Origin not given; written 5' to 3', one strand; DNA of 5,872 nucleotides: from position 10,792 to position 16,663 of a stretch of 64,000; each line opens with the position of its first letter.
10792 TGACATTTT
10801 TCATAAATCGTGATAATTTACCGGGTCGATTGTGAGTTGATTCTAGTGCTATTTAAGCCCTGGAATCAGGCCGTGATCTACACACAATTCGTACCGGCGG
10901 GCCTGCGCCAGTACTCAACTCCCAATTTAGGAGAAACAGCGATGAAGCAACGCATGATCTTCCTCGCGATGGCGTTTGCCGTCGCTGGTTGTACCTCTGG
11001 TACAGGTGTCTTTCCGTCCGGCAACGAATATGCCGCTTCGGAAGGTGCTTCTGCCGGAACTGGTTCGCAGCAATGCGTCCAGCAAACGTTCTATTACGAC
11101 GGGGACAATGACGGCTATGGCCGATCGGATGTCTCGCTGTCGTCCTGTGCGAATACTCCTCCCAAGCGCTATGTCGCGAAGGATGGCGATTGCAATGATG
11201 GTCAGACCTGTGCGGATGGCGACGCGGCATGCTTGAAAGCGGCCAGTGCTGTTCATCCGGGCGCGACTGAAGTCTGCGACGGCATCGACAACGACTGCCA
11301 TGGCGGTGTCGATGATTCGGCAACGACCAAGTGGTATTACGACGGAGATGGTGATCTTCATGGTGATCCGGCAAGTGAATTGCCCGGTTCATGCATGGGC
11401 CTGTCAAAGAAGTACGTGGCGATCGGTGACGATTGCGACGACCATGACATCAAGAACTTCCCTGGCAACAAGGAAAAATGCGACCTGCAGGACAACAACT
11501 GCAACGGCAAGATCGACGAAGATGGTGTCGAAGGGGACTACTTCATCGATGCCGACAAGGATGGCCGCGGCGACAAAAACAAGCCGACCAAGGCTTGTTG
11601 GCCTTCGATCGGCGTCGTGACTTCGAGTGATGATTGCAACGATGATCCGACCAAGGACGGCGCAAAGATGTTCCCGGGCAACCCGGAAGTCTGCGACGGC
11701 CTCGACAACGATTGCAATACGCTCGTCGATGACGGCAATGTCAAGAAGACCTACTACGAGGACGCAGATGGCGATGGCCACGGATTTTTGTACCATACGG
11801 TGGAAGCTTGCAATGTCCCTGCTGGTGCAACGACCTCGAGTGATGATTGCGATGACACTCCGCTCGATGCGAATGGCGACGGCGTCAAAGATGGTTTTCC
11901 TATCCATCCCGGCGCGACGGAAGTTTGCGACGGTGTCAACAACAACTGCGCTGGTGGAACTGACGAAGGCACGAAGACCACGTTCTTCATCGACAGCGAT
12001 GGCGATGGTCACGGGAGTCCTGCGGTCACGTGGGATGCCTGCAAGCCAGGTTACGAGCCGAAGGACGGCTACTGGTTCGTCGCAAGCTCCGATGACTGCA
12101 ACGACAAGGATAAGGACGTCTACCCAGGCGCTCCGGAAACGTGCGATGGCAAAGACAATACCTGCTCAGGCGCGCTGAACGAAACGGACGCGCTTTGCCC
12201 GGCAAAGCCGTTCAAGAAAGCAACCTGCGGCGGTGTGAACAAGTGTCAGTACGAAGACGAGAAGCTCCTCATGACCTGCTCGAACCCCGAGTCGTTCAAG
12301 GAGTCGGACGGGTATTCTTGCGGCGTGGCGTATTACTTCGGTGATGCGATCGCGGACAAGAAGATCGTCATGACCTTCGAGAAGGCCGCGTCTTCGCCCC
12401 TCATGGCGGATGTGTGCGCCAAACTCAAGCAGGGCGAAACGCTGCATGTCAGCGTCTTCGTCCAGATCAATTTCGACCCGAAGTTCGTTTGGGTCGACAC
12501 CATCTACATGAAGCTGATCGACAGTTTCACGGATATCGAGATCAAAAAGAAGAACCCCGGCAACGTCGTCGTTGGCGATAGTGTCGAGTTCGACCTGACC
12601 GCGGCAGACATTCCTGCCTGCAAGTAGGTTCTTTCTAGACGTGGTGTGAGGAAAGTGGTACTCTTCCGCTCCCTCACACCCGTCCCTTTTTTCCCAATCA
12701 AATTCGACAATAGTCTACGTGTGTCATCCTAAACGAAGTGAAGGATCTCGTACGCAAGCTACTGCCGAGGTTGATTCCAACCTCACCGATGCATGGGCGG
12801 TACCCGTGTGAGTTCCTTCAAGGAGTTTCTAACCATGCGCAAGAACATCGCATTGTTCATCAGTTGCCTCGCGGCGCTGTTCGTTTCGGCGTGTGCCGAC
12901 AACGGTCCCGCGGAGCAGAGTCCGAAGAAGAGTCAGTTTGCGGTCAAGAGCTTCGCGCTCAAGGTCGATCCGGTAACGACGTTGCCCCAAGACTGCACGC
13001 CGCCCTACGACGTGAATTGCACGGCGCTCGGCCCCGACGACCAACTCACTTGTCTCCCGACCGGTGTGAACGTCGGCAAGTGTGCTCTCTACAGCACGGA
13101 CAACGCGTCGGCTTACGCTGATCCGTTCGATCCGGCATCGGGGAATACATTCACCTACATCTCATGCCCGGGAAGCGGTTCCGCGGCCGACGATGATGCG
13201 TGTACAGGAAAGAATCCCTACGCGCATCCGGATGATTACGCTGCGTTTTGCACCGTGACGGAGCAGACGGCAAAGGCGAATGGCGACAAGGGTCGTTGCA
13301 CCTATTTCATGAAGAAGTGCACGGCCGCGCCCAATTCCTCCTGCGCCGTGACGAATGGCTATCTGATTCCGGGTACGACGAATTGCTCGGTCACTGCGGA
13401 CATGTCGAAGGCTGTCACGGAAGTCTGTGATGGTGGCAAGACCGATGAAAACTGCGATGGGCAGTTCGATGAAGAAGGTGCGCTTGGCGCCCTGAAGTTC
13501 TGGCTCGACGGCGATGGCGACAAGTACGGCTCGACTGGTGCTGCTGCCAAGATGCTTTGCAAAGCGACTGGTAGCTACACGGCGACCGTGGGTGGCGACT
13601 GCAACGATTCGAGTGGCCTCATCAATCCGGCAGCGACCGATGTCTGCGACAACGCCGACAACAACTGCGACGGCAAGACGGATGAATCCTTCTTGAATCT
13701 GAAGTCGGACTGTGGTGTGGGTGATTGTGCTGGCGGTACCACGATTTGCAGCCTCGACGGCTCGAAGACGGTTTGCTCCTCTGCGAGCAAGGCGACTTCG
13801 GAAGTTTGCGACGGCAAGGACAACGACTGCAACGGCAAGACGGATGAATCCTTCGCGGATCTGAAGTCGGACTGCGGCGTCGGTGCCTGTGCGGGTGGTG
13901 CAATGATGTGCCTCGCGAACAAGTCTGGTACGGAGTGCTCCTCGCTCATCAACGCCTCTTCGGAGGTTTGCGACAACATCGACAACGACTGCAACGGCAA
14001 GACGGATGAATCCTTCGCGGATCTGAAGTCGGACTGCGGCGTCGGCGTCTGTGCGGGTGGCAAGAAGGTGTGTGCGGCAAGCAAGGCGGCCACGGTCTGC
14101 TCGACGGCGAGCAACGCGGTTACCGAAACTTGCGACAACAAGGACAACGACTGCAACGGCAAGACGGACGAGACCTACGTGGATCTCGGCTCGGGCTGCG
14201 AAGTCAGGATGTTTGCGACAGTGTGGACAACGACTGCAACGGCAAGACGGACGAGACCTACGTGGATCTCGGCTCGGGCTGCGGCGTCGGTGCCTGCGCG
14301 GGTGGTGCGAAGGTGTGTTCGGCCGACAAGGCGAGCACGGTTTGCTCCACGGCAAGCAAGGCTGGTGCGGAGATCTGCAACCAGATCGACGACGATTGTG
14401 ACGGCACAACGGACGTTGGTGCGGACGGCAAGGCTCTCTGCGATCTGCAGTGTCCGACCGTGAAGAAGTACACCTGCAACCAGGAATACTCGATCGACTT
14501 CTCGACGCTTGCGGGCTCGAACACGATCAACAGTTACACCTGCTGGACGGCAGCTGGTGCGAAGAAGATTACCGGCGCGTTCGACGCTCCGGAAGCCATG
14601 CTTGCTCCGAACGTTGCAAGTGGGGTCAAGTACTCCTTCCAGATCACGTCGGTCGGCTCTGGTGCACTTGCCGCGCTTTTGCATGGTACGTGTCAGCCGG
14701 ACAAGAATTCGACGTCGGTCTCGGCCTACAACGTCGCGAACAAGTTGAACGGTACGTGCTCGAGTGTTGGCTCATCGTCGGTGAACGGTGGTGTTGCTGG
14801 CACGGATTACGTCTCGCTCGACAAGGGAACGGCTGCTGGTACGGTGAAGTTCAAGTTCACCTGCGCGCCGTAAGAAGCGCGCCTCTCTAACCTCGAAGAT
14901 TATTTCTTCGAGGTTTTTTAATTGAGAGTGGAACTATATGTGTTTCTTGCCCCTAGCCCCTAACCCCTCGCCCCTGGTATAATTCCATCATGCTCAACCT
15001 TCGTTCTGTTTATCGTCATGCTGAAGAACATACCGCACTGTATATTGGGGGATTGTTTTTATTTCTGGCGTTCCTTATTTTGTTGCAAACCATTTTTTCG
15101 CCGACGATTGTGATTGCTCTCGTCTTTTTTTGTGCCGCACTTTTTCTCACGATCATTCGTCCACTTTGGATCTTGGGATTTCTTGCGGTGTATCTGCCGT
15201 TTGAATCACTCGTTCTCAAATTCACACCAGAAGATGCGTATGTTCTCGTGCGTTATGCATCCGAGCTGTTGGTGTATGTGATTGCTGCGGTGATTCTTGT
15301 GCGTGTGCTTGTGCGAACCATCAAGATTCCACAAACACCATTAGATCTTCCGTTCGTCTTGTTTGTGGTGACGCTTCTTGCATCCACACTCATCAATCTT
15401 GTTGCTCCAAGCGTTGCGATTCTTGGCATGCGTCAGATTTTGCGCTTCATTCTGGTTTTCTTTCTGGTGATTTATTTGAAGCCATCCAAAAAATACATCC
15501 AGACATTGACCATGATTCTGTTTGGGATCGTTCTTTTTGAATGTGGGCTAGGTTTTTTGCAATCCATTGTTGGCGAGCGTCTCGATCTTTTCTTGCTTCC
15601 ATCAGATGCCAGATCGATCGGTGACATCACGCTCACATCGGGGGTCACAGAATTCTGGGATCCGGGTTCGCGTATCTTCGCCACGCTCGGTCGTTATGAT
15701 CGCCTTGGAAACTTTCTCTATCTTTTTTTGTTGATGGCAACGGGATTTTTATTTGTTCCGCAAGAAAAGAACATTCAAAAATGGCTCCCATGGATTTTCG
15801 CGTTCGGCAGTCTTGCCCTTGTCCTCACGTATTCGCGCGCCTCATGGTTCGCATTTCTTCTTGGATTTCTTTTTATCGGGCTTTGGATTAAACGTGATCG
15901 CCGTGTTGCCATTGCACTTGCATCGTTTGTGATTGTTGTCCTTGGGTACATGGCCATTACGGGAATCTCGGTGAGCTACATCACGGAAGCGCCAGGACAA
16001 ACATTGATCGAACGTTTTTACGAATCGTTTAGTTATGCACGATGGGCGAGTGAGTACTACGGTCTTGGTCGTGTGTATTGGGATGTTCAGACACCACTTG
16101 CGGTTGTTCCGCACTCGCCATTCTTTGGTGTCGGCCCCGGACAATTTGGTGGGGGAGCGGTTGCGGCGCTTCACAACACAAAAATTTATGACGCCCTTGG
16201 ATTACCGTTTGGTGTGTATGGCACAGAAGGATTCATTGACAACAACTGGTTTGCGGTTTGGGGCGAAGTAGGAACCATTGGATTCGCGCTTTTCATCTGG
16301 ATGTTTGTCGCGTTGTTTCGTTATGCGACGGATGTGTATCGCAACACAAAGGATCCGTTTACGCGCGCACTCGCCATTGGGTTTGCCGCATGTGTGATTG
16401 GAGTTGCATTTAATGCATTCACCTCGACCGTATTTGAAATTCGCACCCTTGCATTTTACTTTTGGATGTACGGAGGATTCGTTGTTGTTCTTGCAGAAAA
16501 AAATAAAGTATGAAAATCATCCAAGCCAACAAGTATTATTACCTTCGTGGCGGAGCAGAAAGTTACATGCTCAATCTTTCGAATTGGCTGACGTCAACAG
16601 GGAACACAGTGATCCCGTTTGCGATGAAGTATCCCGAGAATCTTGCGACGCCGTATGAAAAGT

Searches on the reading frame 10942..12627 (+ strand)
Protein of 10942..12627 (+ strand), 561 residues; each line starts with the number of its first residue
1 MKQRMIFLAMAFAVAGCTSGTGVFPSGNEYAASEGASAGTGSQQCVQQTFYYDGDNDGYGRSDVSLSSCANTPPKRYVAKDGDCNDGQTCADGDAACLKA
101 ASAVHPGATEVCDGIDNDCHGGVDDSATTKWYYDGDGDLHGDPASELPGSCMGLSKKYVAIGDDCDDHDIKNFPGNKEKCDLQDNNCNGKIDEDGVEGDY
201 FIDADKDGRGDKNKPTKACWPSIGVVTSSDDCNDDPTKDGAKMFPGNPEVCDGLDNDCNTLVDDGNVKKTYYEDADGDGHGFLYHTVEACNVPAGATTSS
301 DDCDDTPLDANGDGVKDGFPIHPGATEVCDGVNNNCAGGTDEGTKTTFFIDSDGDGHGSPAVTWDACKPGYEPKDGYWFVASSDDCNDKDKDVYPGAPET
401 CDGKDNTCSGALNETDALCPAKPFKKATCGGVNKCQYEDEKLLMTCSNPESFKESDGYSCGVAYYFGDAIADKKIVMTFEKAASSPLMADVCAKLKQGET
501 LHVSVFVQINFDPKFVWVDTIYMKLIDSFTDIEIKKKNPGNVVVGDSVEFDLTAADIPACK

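Call 11: search_protein_families(library=pfam, proteins=[window:10942-12627:+], max_evalue=0.01)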
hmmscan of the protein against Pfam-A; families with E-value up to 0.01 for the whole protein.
window:10942-12627:+ (561 aa): 1 family
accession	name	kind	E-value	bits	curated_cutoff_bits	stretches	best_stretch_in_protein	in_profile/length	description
PF11617.13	Cu-binding_MopE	-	6.6e-36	122.7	27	5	101-125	6-30/30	Putative metal-binding motif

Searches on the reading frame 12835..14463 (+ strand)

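Call 11: search_protein_families(library=pfam, proteins=[window:12835-14463:+], max_evalue=0.01)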
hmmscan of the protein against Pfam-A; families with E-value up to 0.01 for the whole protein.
window:12835-14463:+ (542 aa): 1 family
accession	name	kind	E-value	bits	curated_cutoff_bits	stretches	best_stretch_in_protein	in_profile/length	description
PF11617.13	Cu-binding_MopE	-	1.4e-26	92.8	27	4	255-284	1-30/30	Putative metal-binding motif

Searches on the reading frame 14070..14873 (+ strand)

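Call 11: search_protein_families(library=pfam, proteins=[window:14070-14873:+], max_evalue=0.01)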
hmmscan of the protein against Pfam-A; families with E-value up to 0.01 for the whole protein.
window:14070-14873:+ (267 aa): 1 family
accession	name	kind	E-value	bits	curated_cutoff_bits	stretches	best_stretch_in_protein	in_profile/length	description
PF11617.13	Cu-binding_MopE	-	1.4e-08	35.3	27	2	100-115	14-29/30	Putative metal-binding motif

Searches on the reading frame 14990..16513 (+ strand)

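Call 11: search_protein_families(library=pfam, proteins=[window:14990-16513:+], max_evalue=0.01)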
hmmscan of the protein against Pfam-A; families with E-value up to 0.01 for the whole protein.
window:14990-16513:+ (507 aa): 1 family
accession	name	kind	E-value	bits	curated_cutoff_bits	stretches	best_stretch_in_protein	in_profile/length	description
PF04932.20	Wzy_C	-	2.2e-10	41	31.7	1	269-436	2-149/149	O-Antigen ligase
